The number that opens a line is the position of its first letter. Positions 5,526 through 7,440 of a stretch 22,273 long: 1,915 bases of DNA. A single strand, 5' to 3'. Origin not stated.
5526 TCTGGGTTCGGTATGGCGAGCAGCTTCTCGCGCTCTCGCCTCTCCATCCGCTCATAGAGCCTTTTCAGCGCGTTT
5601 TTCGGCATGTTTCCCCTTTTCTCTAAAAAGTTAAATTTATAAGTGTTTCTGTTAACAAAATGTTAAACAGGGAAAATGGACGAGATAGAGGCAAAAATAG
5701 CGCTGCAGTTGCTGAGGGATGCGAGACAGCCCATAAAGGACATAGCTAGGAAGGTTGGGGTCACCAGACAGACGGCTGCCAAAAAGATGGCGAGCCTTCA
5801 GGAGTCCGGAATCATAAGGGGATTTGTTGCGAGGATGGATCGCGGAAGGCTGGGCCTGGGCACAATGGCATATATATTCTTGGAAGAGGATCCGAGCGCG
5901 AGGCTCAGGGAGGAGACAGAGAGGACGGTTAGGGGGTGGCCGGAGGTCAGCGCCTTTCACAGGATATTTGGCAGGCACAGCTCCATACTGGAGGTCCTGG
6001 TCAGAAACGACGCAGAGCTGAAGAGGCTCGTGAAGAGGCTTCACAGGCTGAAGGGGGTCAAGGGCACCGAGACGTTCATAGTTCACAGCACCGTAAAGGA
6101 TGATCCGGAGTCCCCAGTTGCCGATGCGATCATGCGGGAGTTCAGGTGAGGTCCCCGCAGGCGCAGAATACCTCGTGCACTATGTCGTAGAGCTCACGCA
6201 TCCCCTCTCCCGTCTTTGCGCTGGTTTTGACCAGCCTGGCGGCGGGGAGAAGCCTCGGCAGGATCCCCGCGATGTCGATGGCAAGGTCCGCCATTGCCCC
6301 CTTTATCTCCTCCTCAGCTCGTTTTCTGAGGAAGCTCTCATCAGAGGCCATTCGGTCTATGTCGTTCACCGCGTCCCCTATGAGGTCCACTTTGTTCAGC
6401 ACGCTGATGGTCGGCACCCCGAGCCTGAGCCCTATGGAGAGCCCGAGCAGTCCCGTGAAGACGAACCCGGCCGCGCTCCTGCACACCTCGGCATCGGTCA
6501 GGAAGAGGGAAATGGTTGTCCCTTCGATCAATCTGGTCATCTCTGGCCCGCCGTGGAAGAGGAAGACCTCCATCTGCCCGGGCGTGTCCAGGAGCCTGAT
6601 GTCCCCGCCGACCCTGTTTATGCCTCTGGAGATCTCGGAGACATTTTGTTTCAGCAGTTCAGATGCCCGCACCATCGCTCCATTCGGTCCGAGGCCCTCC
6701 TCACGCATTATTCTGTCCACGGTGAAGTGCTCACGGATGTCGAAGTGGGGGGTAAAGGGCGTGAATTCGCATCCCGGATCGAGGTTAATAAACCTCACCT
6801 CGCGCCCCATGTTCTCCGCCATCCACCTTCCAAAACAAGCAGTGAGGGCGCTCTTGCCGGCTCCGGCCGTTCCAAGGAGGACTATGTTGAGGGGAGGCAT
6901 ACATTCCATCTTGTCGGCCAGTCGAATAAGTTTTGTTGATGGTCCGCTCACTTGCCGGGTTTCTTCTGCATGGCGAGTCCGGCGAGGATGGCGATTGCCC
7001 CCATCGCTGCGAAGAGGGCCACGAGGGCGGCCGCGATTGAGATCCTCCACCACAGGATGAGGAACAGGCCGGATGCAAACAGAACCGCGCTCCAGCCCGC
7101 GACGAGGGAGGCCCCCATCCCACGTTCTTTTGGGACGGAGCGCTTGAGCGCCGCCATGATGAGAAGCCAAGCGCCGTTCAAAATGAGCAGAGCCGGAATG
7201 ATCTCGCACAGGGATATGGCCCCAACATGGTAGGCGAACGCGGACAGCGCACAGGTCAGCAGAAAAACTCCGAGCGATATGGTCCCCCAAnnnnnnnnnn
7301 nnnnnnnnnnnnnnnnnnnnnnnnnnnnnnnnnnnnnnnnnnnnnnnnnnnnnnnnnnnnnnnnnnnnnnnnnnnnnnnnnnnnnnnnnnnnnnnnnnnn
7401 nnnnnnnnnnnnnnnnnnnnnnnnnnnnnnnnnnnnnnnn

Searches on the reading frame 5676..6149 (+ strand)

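Call 64: search_protein_families(library=pfam, proteins=[window:5676-6149:+], max_evalue=0.0001)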
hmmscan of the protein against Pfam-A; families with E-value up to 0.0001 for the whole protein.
window:5676-6149:+ (157 aa): 4 families
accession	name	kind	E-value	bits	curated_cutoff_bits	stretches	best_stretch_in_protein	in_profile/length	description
PF01037.27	AsnC_trans_reg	-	7.6e-14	51.8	25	1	78-138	11-72/73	Lrp/AsnC ligand binding domain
PF13412.12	HTH_24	-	1.4e-07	31.4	21.9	1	1-48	1-48/48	Winged helix-turn-helix DNA-binding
PF13404.12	HTH_AsnC-type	-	4e-07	30.2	27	1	1-41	1-41/42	AsnC-type helix-turn-helix domain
PF08279.18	HTH_11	-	2.6e-05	24.5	25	1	10-46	6-44/55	HTH domain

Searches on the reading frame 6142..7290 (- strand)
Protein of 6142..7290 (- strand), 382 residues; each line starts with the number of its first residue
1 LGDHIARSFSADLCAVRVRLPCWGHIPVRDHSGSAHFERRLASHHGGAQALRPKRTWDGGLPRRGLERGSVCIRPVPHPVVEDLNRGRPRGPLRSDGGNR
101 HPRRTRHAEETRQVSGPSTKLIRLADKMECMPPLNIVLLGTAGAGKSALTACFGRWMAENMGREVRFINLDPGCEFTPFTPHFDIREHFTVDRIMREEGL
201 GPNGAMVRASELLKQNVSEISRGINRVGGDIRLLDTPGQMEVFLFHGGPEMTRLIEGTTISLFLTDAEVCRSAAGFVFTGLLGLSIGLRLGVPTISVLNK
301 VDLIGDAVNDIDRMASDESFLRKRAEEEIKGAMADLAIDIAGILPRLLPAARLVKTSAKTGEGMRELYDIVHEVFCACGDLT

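Call 64: search_protein_families(library=pfam, proteins=[window:6142-7290:-], max_evalue=0.0001)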
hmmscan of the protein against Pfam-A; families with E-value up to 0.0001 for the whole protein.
window:6142-7290:- (382 aa): 2 families
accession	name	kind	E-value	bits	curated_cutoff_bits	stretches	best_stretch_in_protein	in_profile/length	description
PF03029.23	ATP_bind_1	-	4.4e-44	151.5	27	1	139-376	2-239/240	Conserved hypothetical ATP binding protein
PF00009.33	GTP_EFTU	-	5.7e-06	26.5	26.5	0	284-374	114-185/188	Elongation factor Tu GTP binding domain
